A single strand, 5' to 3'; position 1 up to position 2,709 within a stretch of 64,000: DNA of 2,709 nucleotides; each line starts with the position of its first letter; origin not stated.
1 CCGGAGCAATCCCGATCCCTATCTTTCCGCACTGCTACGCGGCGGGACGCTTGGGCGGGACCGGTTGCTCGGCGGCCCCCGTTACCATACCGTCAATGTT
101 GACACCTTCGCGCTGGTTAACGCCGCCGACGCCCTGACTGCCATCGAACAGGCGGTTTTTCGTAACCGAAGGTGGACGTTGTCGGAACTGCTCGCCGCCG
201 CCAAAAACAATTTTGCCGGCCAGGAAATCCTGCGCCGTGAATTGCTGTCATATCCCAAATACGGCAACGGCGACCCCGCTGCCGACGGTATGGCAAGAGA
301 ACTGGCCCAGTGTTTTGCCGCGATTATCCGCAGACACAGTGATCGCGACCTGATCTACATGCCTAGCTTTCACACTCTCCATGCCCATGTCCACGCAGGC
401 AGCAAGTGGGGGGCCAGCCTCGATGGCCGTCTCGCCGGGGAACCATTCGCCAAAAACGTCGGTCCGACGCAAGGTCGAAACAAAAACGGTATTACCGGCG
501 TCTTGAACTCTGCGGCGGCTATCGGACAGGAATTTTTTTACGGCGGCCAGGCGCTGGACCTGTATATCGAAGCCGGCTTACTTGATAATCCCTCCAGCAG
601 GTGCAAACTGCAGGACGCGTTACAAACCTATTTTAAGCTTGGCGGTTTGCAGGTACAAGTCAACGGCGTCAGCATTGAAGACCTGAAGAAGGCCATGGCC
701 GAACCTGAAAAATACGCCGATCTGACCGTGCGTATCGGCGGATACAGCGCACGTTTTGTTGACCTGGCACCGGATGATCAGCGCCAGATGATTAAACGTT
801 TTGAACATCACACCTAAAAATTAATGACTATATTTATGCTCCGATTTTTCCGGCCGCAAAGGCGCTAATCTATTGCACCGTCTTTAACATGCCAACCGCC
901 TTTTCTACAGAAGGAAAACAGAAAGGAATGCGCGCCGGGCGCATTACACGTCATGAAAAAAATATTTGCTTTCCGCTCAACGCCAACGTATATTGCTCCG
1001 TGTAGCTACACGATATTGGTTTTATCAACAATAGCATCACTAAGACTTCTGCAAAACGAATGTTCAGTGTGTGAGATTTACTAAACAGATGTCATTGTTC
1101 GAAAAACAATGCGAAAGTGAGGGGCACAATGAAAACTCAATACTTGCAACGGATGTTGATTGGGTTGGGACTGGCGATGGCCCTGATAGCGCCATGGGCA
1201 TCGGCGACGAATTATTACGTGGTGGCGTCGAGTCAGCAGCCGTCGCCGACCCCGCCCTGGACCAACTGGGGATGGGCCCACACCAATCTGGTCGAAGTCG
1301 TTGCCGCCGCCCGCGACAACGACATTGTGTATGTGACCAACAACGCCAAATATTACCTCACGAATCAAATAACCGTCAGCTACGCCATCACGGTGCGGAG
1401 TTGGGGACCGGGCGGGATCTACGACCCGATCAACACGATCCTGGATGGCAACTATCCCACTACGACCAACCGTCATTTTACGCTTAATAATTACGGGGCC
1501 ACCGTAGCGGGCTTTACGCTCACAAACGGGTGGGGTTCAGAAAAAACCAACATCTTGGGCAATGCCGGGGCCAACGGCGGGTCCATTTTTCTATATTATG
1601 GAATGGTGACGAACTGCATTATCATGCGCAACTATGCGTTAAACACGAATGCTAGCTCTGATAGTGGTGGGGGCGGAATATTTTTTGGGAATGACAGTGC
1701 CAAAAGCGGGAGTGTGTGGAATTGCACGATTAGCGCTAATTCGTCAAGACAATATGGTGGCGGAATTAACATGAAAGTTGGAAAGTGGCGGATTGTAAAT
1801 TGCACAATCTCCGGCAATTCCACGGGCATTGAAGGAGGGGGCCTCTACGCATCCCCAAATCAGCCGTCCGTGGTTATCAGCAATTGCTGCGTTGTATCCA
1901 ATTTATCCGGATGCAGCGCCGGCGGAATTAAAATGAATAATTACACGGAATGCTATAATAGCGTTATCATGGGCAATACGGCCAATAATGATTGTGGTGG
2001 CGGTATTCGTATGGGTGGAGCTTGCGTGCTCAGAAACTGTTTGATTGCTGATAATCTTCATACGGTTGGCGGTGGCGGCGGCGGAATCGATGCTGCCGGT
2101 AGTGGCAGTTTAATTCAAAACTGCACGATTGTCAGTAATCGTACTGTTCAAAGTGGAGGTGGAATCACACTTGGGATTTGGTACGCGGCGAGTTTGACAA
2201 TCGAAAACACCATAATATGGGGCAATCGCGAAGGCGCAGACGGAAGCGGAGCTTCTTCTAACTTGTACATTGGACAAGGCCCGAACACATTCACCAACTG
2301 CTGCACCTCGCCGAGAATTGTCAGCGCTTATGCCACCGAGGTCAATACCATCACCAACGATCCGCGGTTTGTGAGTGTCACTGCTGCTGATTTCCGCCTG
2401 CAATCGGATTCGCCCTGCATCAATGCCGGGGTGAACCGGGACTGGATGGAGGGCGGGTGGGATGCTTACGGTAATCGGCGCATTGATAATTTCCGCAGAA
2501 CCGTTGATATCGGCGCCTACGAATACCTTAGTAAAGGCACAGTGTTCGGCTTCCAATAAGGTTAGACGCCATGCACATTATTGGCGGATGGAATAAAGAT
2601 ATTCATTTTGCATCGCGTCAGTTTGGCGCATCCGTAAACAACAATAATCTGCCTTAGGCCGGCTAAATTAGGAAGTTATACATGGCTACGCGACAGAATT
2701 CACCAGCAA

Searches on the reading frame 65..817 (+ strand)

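Call 23: search_protein_families(library=pfam, proteins=[window:65-817:+], max_evalue=0.0001)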
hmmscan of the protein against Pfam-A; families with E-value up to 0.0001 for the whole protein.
window:65-817:+ (250 aa): 2 families
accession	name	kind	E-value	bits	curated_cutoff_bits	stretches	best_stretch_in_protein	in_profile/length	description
PF02901.20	PFL-like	-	9.7e-26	91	24.3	1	3-112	537-647/647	Pyruvate formate lyase-like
PF01228.26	Gly_radical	-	6.4e-21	75.3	22.2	1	128-232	1-106/106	Glycine radical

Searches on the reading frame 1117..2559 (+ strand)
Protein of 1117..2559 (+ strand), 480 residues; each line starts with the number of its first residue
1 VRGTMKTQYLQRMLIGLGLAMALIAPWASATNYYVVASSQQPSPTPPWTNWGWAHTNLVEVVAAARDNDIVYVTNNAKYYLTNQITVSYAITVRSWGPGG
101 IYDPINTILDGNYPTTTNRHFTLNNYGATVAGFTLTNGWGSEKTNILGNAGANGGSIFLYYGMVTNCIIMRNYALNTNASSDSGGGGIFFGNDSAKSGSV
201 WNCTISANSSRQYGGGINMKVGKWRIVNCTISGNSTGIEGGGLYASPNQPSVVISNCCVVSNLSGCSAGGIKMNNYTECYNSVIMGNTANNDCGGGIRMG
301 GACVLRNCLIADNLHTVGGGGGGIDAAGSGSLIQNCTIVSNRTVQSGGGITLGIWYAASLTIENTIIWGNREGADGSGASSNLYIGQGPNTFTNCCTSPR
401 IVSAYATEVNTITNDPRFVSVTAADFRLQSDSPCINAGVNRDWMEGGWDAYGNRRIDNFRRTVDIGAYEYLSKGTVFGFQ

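Call 23: search_protein_families(library=pfam, proteins=[window:1117-2559:+], max_evalue=0.0001)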
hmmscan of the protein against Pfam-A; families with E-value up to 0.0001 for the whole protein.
window:1117-2559:+ (480 aa): 0 families

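Call 81: find_encoding_contigs(protein=window:1117-2559:+, flank=10000, max_places=1)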
Protein window:1117-2559:+ (480 aa): no gene with exactly this product is on record in the collection.
